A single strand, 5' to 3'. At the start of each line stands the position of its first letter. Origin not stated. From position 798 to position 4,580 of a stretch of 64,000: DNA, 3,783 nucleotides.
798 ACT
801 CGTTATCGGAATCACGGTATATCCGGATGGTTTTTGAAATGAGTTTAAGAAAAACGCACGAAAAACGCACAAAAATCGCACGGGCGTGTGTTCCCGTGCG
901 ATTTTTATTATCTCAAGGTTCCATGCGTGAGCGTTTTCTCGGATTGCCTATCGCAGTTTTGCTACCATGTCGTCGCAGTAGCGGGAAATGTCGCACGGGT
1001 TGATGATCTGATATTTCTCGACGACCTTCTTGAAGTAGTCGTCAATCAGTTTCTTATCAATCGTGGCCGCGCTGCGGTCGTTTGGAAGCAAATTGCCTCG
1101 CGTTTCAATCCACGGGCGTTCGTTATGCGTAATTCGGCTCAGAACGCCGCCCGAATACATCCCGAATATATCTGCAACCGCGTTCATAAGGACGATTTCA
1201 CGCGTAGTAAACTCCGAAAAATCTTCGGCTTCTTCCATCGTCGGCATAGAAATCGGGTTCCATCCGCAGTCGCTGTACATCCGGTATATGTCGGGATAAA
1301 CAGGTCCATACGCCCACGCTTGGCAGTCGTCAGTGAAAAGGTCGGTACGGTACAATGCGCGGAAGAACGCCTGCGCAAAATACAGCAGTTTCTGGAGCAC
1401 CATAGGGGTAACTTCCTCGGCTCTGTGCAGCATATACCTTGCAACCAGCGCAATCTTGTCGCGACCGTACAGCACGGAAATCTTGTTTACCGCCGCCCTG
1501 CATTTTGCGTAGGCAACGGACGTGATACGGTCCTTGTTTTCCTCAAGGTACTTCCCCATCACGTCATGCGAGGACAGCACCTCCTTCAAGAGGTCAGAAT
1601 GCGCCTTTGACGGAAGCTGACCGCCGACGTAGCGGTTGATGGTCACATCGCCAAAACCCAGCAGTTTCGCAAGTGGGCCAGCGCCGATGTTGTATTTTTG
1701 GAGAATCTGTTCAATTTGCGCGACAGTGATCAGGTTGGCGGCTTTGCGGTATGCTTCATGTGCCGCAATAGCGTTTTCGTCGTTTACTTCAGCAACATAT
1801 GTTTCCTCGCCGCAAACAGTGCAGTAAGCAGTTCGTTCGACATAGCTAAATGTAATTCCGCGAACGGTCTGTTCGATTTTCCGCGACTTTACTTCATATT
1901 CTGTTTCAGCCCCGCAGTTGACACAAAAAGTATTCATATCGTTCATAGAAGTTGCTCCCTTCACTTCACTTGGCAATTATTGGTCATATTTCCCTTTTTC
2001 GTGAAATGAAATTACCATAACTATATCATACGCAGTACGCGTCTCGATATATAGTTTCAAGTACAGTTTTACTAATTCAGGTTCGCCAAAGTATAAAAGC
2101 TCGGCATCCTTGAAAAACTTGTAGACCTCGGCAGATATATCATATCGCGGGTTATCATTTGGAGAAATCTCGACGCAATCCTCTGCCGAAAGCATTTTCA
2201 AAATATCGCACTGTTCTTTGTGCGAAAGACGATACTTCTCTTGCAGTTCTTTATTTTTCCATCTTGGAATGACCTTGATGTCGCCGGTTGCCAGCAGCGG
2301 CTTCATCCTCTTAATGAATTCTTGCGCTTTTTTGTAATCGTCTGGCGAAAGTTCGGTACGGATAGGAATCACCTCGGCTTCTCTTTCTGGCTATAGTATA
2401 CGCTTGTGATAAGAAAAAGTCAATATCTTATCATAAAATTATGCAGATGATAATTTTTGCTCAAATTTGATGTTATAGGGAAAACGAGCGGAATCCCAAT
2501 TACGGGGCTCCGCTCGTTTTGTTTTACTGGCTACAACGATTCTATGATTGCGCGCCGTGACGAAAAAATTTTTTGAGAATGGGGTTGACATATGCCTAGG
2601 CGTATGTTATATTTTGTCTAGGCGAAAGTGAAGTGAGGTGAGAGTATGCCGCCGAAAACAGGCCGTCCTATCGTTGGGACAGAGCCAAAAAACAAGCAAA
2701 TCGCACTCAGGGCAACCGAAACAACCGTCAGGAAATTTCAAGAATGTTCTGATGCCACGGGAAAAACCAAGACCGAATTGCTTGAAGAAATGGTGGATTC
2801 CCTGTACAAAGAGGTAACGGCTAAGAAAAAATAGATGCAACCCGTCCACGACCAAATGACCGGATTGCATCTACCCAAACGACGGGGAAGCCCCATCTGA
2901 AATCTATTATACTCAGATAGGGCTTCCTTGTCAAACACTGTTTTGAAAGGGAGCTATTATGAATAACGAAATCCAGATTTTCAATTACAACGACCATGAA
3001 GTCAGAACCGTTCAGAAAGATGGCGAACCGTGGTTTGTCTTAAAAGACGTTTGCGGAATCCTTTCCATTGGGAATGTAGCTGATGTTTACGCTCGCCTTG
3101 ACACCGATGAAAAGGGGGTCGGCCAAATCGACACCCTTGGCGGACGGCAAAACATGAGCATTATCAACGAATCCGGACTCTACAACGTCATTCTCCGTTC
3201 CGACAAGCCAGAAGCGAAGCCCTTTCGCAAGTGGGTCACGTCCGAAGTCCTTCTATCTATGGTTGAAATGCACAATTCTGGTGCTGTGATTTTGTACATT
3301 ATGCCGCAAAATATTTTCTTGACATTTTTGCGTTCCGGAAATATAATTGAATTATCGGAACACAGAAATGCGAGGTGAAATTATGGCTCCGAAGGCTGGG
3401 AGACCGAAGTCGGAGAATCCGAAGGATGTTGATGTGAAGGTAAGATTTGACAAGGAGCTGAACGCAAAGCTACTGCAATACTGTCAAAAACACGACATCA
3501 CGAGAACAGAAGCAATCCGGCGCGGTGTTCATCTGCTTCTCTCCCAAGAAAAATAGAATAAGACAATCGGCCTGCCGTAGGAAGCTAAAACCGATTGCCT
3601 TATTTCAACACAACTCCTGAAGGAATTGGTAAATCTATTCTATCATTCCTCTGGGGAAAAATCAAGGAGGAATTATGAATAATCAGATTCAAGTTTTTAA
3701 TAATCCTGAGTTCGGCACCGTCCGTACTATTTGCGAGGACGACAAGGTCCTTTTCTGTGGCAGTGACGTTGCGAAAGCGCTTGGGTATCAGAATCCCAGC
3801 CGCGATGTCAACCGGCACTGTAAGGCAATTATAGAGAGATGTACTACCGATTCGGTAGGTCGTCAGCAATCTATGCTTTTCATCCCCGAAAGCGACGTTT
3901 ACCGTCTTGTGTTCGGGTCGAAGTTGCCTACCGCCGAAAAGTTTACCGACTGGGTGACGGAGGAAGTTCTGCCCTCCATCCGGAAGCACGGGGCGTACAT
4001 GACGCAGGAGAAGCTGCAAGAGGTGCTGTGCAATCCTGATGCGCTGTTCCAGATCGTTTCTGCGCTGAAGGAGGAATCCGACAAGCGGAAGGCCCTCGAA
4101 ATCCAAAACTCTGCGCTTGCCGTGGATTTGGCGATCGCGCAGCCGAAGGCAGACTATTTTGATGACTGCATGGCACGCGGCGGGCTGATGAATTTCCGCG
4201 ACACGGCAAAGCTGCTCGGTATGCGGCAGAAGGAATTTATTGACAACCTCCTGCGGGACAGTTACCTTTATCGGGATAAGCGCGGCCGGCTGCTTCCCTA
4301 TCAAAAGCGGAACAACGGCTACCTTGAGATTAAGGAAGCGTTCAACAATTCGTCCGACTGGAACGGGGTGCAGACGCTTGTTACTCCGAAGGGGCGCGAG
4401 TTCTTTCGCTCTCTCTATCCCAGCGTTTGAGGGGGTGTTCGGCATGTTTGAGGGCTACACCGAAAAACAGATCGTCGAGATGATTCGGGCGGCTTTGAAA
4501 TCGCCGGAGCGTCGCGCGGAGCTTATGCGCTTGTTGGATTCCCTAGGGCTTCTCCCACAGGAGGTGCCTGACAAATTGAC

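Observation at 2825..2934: Conserved antisense consensus promoters between RHH and antirepressor genes (P22 sar-like)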

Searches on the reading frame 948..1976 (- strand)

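Call 11: search_protein_families(library=pfam, proteins=[window:948-1976:-], max_evalue=0.01)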
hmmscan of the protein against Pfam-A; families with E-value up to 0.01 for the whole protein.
window:948-1976:- (342 aa): 2 families
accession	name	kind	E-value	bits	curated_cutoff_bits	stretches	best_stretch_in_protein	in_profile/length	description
PF13274.11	SocA_Panacea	-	2.6e-20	73.9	25.7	1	194-289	1-112/113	Antitoxin SocA-like, Panacea domain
PF15731.11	MqsA_antitoxin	-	1.4e-06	28.9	30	1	18-137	3-123/131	Antitoxin component of bacterial toxin-antitoxin system, MqsA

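Call 12: search_protein_families(library=phrogs, proteins=[window:948-1976:-], max_evalue=0.001)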
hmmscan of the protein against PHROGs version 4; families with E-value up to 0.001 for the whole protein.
window:948-1976:- (342 aa): 5 families
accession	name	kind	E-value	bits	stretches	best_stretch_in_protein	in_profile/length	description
phrog_10390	-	unknown function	1.2e-69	236.1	1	29-322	4-298/299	-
phrog_1281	-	unknown function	2e-35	123.2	1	174-322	9-158/195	-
phrog_34341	-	transcription regulation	2.4e-10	41.7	1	16-132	4-120/122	transcriptional regulator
phrog_19114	-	unknown function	4.4e-07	31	1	15-138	2-127/135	-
phrog_4779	-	transcription regulation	5.2e-05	24.7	1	85-147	4-66/98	transcriptional regulator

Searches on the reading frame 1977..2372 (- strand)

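Call 11: search_protein_families(library=pfam, proteins=[window:1977-2372:-], max_evalue=0.01)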
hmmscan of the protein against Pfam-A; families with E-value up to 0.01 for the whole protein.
window:1977-2372:- (131 aa): 0 families

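Call 12: search_protein_families(library=phrogs, proteins=[window:1977-2372:-], max_evalue=0.001)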
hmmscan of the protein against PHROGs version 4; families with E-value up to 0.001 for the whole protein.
window:1977-2372:- (131 aa): 1 family
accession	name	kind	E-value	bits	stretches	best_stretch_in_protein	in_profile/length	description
phrog_34059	-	unknown function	9.4e-07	29.7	1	37-125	34-122/131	-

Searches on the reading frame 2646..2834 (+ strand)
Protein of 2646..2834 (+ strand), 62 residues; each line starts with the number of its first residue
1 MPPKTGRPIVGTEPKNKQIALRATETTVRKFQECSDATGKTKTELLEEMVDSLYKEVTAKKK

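Call 11: search_protein_families(library=pfam, proteins=[window:2646-2834:+], max_evalue=0.01)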
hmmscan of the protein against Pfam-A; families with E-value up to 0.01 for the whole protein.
window:2646-2834:+ (62 aa): 0 families

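Call 12: search_protein_families(library=phrogs, proteins=[window:2646-2834:+], max_evalue=0.001)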
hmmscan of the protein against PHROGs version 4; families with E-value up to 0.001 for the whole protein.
window:2646-2834:+ (62 aa): 1 family
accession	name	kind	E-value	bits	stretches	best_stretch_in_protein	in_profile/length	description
phrog_876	-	transcription regulation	2.6e-10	41.3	1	2-60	55-111/239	transcriptional repressor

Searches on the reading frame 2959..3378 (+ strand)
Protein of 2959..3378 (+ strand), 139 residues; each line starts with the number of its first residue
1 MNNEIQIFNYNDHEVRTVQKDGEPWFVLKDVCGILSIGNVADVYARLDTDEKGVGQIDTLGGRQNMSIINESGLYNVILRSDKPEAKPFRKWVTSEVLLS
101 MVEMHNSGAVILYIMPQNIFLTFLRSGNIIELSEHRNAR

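Call 11: search_protein_families(library=pfam, proteins=[window:2959-3378:+], max_evalue=0.01)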
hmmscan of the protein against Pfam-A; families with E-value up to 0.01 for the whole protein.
window:2959-3378:+ (139 aa): 1 family
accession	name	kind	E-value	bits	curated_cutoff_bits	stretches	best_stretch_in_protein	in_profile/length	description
PF02498.22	Bro-N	-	4.4e-25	88.5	25.6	1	14-98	1-95/96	BRO family, N-terminal domain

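Call 12: search_protein_families(library=phrogs, proteins=[window:2959-3378:+], max_evalue=0.001)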
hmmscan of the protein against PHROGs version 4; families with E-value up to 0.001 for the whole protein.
window:2959-3378:+ (139 aa): 12 families
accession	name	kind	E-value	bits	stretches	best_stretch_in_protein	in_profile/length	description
phrog_130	-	transcription regulation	6.3e-45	155.1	1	1-98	156-255/480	anti-repressor Ant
phrog_2899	-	transcription regulation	1.6e-37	130.6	1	1-101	3-105/263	anti-repressor Ant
phrog_7940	-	unknown function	1.6e-32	114.1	1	3-101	2-101/252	-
phrog_2593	-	transcription regulation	2.7e-31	110.2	1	1-100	18-126/255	anti-repressor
phrog_463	-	transcription regulation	3.1e-31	109.8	1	1-98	1-101/250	anti-repressor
phrog_245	-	transcription regulation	2.4e-30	107.1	1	2-98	38-134/319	anti-repressor Ant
phrog_2977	-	transcription regulation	9.3e-26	91.4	1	1-84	60-148/150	anti-repressor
phrog_25722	-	unknown function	2.2e-23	83.7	1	4-100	3-101/150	-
phrog_5060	-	transcription regulation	4.3e-23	83.5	1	3-100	5-112/224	anti-repressor Ant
phrog_9976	-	transcription regulation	1.4e-22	81.5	1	7-99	3-96/188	anti-repressor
phrog_2011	-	transcription regulation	3.1e-20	74.1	1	4-101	3-110/275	anti-repressor Ant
phrog_7347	-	unknown function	0.00023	22.4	1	68-96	8-36/78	-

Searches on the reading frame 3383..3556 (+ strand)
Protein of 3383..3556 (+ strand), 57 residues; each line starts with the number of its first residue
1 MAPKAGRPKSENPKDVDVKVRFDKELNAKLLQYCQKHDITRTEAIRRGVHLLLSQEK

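Call 11: search_protein_families(library=pfam, proteins=[window:3383-3556:+], max_evalue=0.01)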
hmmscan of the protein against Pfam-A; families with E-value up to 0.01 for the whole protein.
window:3383-3556:+ (57 aa): 0 families

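Call 12: search_protein_families(library=phrogs, proteins=[window:3383-3556:+], max_evalue=0.001)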
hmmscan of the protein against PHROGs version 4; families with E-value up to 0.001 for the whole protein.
window:3383-3556:+ (57 aa): 1 family
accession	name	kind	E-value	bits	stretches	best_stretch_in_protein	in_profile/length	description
phrog_876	-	transcription regulation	6.1e-16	59.7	1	2-57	55-109/239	transcriptional repressor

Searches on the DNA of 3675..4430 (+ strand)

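Call 43: search_rna_families(source=L144, start=1000, end=1200, threshold=evalue, max_evalue=10, show_alignments=2)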
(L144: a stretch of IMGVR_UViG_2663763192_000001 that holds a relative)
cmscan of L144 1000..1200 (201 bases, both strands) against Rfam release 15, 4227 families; matches with E-value up to 10: 7.
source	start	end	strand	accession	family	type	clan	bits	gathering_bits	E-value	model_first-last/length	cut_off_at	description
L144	1039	1126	-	RF00242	ctRNA_pT181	Gene; antisense;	-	34.4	56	0.002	1-94/94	no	ctRNA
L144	1090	1156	-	RF02295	TtnuCD19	Gene; snRNA; snoRNA; CD-box;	-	20.2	70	2.8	1-71/71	no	Tetrahymena snoRNA TtnuCD19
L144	1107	1200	+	RF03080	RT-9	Gene; sRNA;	-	20.1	46.1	0.38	1-92/92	no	RT-9 RNA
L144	1112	1177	+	RF02362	Yfr10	Gene; sRNA;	-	17.9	43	2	1-78/78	no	Cyanobacterial functional RNA 10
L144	1030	1088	-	RF01581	RUF6-5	Gene; sRNA;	-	14.9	70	1.7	1-156/156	no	Plasmodium RNA of unknown function RUF6-5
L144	1026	1167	+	RF02618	SSRC34_2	Gene; sRNA;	-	13.7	48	8.1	1-125/125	no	Streptococcus sRNA 34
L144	1142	1197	-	RF02188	ST7-OT4_2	Gene; lncRNA;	-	10.1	55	9.6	116-172/172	no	ST7 overlapping transcript 4 conserved region 2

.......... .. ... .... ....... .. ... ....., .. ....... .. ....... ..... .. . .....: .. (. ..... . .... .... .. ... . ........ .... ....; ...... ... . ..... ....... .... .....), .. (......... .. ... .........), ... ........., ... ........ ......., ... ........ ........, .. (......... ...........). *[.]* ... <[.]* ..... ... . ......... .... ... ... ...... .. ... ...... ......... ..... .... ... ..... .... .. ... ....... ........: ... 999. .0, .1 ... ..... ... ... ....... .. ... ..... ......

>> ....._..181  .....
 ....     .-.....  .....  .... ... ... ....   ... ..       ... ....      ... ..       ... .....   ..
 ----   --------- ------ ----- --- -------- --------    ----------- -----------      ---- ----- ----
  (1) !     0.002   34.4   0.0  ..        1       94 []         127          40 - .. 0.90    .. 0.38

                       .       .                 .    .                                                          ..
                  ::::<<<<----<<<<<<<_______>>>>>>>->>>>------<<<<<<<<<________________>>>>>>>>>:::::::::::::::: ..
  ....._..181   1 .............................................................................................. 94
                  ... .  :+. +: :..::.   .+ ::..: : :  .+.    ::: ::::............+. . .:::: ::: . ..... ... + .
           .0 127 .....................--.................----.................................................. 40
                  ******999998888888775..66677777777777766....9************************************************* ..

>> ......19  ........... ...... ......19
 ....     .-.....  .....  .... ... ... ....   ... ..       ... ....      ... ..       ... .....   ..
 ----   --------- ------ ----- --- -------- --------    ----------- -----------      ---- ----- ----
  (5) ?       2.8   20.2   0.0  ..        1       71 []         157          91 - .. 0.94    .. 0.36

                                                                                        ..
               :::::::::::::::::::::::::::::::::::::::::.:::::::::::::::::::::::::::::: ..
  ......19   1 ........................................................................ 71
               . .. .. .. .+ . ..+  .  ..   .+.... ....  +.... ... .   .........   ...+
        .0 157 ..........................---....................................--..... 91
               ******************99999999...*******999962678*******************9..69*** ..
